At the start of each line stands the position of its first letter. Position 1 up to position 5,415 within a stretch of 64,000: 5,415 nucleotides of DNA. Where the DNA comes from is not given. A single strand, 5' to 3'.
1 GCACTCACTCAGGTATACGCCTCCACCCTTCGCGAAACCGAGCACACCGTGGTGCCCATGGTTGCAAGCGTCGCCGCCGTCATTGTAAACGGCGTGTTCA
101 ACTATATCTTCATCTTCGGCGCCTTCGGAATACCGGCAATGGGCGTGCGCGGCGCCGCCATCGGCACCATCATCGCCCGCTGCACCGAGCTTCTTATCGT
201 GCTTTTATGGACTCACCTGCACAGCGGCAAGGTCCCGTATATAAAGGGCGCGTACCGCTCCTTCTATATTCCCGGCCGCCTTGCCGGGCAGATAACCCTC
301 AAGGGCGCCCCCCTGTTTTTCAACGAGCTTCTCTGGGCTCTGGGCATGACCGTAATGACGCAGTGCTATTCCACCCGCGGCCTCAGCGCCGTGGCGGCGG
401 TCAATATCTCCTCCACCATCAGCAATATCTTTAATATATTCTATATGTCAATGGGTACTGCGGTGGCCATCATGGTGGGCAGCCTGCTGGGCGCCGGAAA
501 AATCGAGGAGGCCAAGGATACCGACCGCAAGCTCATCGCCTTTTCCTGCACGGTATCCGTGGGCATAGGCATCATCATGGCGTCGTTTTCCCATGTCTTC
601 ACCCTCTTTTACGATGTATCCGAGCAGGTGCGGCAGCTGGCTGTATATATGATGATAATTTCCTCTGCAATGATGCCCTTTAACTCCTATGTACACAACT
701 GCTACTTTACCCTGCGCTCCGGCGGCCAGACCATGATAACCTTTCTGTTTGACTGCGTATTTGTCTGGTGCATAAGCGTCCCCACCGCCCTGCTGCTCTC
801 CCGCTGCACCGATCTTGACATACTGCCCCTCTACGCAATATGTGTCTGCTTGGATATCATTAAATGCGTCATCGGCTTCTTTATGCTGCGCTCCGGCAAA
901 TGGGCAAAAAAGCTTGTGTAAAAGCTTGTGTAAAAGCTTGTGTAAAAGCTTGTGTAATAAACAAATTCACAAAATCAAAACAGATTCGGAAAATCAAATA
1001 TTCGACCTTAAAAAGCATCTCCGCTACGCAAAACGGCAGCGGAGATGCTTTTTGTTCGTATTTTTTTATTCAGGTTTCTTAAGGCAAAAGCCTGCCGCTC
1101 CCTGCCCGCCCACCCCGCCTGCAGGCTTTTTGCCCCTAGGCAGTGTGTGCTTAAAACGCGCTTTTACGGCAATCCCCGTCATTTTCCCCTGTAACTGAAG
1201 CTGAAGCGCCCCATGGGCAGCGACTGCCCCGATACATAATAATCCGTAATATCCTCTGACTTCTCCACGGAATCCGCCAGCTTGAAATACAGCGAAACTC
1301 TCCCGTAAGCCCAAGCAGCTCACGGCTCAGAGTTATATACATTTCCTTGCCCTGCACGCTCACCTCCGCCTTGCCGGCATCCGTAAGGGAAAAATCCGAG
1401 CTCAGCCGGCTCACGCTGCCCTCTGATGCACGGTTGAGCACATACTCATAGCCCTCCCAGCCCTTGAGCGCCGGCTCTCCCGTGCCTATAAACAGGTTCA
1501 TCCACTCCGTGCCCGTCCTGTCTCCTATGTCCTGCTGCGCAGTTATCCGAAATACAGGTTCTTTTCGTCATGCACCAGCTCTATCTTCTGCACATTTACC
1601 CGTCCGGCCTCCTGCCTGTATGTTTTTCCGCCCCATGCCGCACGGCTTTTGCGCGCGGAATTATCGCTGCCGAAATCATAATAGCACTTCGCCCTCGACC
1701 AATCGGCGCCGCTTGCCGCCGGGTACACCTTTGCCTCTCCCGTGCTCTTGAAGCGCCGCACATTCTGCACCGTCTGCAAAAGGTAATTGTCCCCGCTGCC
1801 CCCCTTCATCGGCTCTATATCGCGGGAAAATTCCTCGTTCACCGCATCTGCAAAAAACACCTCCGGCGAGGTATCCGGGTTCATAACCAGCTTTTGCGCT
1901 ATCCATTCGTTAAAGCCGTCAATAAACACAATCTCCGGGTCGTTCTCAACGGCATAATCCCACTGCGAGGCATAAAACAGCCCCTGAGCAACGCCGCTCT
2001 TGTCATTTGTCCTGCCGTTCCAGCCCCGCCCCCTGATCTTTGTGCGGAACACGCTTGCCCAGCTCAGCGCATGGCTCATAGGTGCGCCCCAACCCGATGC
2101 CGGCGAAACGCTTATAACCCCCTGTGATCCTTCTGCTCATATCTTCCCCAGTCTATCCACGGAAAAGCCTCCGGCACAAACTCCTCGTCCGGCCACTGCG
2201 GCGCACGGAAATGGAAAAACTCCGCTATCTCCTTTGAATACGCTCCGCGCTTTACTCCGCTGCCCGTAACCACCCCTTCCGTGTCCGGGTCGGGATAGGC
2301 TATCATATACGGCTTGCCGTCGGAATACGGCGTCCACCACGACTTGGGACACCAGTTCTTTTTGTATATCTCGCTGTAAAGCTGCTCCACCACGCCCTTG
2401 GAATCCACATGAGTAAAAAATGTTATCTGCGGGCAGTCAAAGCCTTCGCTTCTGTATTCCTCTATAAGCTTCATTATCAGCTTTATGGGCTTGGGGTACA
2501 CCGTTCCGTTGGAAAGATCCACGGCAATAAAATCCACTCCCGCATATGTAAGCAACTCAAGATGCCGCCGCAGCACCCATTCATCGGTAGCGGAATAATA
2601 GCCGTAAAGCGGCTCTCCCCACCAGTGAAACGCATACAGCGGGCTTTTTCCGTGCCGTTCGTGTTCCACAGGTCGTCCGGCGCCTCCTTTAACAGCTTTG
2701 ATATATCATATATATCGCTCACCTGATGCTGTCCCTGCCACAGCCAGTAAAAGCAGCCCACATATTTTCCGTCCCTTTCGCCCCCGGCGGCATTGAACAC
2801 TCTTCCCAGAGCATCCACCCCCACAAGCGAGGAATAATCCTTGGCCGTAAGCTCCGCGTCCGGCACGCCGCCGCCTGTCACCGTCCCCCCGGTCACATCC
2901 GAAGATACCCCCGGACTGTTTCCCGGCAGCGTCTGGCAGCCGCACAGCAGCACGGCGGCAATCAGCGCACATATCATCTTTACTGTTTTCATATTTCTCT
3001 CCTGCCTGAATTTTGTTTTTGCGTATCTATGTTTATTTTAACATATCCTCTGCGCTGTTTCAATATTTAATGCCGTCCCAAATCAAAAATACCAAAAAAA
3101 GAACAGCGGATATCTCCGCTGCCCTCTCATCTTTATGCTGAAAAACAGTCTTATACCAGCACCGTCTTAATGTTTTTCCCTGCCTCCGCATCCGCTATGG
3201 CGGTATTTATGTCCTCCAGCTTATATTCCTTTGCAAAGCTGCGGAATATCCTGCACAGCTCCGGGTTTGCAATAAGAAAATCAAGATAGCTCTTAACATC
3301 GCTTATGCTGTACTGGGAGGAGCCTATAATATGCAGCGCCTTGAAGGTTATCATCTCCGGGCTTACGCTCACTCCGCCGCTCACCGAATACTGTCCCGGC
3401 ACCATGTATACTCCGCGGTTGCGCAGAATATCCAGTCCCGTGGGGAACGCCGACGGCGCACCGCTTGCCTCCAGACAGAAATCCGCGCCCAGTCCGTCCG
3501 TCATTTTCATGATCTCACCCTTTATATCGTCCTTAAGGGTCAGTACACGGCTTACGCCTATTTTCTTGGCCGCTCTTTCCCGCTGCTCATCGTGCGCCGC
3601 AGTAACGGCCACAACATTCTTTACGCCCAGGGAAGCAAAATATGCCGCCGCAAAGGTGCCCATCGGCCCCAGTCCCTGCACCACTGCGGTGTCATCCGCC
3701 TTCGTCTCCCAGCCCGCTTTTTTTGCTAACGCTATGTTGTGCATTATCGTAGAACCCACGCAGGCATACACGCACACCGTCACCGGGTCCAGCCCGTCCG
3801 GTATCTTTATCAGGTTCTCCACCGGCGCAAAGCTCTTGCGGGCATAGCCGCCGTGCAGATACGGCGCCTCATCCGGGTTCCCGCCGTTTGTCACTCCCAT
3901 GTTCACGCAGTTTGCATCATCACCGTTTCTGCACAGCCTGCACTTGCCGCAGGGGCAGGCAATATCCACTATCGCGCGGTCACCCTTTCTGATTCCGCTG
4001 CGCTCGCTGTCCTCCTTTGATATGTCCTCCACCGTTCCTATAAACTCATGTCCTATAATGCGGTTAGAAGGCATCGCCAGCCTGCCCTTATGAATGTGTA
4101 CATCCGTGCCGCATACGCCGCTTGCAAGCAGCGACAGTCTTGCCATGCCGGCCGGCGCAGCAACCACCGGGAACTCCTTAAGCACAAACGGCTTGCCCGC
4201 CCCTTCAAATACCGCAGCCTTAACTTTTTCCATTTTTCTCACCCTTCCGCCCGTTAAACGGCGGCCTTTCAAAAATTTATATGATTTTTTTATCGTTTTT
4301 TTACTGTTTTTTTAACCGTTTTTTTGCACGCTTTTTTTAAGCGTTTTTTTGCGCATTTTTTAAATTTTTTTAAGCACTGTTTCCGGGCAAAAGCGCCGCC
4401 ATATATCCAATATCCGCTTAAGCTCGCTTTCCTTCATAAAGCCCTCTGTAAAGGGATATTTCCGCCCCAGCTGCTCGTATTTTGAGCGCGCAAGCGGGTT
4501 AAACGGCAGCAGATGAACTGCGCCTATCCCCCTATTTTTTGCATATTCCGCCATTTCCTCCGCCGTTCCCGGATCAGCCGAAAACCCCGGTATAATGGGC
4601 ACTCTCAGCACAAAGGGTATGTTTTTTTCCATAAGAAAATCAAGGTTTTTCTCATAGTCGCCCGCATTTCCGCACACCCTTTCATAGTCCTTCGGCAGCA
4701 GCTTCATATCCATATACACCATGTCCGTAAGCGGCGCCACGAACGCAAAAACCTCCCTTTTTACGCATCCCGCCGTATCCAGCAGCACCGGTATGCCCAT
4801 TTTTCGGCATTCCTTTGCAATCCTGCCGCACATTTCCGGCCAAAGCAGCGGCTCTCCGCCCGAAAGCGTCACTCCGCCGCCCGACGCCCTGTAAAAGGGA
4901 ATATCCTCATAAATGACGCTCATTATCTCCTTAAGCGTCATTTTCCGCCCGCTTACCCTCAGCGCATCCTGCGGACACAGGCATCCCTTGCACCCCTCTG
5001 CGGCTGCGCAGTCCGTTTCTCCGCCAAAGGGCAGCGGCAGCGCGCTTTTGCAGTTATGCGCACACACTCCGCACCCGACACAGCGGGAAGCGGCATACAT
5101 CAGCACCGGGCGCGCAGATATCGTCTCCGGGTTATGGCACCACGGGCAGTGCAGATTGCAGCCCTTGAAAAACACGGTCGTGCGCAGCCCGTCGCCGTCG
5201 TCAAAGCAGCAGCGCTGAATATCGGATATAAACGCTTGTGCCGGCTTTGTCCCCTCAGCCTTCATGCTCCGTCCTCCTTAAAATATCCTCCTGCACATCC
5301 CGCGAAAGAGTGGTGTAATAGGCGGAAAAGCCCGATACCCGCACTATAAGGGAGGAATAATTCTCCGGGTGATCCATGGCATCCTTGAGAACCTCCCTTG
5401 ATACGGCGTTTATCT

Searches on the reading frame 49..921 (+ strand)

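Call 22: search_protein_families(library=pfam, proteins=[window:49-921:+], max_evalue=0.001)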
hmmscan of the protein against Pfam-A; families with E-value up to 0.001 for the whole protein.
window:49-921:+ (290 aa): 1 family
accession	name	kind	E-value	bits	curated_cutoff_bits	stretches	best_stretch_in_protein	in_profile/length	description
PF01554.23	MatE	-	9.2e-18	64.9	24.9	1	88-244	1-156/161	MatE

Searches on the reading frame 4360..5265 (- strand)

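Call 66: search_protein_families(library=padloc, proteins=[window:4360-5265:-], max_evalue=0.00001)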
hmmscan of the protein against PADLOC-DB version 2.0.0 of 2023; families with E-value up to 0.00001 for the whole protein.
window:4360-5265:- (301 aa): 1 family
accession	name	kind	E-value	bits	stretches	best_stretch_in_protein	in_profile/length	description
PDLC02903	pVip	-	7.6e-06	23.6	0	92-187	27-100/257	Viperins not associated with kinases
